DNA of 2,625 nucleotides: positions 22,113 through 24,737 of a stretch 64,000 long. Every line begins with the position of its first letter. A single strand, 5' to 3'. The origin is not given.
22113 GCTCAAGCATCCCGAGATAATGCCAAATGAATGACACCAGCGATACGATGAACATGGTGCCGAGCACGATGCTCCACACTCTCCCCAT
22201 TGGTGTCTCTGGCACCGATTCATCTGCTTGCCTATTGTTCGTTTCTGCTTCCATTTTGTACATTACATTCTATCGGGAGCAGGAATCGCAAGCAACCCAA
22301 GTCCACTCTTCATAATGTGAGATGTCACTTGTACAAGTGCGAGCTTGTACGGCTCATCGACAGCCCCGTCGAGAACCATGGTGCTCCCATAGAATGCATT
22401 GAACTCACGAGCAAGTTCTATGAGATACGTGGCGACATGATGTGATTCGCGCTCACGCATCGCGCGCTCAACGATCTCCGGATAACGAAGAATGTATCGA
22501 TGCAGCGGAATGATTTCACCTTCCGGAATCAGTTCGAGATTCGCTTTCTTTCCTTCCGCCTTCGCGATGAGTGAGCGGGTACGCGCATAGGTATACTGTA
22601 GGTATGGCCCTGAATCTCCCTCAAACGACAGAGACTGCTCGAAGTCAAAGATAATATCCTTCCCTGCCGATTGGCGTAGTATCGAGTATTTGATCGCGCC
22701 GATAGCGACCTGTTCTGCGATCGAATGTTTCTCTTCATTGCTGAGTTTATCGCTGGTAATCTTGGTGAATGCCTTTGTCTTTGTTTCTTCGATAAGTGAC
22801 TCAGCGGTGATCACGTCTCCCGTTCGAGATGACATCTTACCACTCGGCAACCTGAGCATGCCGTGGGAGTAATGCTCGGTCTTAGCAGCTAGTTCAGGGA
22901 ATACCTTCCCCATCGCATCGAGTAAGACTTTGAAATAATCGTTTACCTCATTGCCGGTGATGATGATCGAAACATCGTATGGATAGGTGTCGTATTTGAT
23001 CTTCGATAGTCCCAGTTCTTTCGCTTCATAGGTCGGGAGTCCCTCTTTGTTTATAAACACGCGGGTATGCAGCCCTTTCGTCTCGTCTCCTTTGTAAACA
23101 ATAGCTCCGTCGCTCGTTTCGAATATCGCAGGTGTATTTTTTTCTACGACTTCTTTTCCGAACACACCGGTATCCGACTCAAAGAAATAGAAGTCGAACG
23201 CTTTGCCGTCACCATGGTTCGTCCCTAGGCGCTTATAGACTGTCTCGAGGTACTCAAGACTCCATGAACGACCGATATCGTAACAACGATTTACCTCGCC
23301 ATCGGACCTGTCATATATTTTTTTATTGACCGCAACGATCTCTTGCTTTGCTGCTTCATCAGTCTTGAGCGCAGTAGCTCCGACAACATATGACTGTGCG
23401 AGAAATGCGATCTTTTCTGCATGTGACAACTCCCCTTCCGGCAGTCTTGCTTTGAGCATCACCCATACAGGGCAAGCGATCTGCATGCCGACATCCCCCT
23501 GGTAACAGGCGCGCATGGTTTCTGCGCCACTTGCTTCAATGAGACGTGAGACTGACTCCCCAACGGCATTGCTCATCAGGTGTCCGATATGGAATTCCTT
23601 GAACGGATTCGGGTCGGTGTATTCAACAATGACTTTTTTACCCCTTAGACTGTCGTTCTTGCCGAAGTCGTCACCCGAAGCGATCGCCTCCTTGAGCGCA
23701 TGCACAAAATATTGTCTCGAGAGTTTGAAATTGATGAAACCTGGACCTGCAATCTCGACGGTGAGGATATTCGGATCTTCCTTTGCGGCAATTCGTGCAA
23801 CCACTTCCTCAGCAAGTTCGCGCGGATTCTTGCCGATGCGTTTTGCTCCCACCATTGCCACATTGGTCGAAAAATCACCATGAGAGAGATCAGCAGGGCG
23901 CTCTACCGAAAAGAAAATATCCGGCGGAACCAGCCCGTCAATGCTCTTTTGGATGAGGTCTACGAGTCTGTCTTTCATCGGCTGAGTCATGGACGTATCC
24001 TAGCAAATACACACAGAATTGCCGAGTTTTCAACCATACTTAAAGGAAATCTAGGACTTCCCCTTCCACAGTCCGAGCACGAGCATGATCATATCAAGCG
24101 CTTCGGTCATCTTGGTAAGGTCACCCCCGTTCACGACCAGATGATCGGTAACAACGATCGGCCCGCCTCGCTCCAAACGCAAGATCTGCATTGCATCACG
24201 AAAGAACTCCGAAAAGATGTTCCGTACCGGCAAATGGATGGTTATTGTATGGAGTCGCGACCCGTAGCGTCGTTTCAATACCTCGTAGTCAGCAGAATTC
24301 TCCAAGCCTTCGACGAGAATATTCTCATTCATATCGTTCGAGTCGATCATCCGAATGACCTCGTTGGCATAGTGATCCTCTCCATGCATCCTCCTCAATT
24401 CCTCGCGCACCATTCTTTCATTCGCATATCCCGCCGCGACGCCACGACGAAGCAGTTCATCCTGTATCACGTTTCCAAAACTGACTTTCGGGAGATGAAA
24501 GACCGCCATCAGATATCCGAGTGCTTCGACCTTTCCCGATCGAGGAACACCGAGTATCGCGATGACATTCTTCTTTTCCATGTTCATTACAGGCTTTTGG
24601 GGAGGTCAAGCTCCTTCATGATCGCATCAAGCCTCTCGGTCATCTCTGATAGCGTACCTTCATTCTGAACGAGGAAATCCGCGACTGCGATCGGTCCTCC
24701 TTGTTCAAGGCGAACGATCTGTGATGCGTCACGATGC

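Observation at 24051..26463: GC-elevated nucleotide-metabolism insert (long-form dCTP deaminase + two UPF0200-like kinases) in place of rplA downstream of rplK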

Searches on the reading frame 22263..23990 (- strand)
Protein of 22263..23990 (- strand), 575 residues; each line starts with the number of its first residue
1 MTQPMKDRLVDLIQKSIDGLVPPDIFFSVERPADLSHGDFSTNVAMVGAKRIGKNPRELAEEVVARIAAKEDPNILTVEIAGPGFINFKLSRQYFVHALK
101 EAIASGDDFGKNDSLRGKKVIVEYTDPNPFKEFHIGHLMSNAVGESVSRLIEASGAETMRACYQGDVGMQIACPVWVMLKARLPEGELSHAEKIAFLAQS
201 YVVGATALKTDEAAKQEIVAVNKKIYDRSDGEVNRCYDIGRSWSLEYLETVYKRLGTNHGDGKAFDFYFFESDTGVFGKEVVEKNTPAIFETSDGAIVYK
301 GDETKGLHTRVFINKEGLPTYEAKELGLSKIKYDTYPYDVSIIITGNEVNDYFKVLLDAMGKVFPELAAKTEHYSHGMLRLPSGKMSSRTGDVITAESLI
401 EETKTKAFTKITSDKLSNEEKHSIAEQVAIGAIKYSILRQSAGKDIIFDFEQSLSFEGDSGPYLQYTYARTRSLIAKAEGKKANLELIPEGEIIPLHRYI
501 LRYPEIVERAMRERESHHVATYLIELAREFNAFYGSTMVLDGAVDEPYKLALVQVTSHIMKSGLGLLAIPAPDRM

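Call 3: search_protein_families(library=pfam, proteins=[window:22263-23990:-], max_evalue=0.01)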
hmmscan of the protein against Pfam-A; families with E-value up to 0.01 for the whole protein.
window:22263-23990:- (575 aa): 3 families
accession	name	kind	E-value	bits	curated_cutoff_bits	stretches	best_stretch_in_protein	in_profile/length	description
PF00750.26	tRNA-synt_1d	-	4.7e-33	115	23.3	1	111-450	13-349/349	tRNA synthetases class I (R), catalytic domain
PF05746.21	DALR_1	-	2.7e-22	79.5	22.3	1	464-575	1-117/117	DALR anticodon binding domain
PF03485.21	Arg_tRNA_synt_N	-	3.5e-22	79.3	21.5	1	9-90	3-85/85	Arginyl tRNA synthetase N terminal domain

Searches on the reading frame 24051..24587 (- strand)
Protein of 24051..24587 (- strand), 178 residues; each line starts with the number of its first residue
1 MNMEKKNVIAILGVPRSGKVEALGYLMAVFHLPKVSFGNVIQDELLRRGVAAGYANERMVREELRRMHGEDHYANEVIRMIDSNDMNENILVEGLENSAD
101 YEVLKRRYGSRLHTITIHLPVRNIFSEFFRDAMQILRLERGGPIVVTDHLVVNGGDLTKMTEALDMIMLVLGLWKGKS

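Call 3: search_protein_families(library=pfam, proteins=[window:24051-24587:-], max_evalue=0.01)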
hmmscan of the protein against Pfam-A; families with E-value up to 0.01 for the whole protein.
window:24051-24587:- (178 aa): 2 families
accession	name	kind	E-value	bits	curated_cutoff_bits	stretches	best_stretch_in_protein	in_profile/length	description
PF13238.12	AAA_18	-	0.00018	22.4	29.4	1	9-98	1-83/128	AAA domain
PF13207.12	AAA_17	-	0.00039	21.1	27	1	12-96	1-80/136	AAA domain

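Call 4: search_protein_families(library=ncbifam, proteins=[window:24051-24587:-], max_evalue=0.01)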
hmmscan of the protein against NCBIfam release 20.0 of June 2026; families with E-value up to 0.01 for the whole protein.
window:24051-24587:- (178 aa): 0 families

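Call 5: search_protein_families(library=padloc, proteins=[window:24051-24587:-], max_evalue=0.01)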
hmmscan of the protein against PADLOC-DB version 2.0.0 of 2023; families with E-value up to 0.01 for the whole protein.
window:24051-24587:- (178 aa): 0 families

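Call 74: search_protein_families(library=phrogs, proteins=[window:24051-24587:-], max_evalue=0.001)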
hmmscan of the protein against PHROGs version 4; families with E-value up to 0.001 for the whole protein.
window:24051-24587:- (178 aa): 2 families
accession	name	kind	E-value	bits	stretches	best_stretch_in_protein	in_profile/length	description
phrog_10255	-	other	2.9e-08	34.7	1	7-122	2-125/230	kinase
phrog_139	-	other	8.1e-05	23.2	0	1-41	78-118/342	deoxynucleoside monophosphate kinase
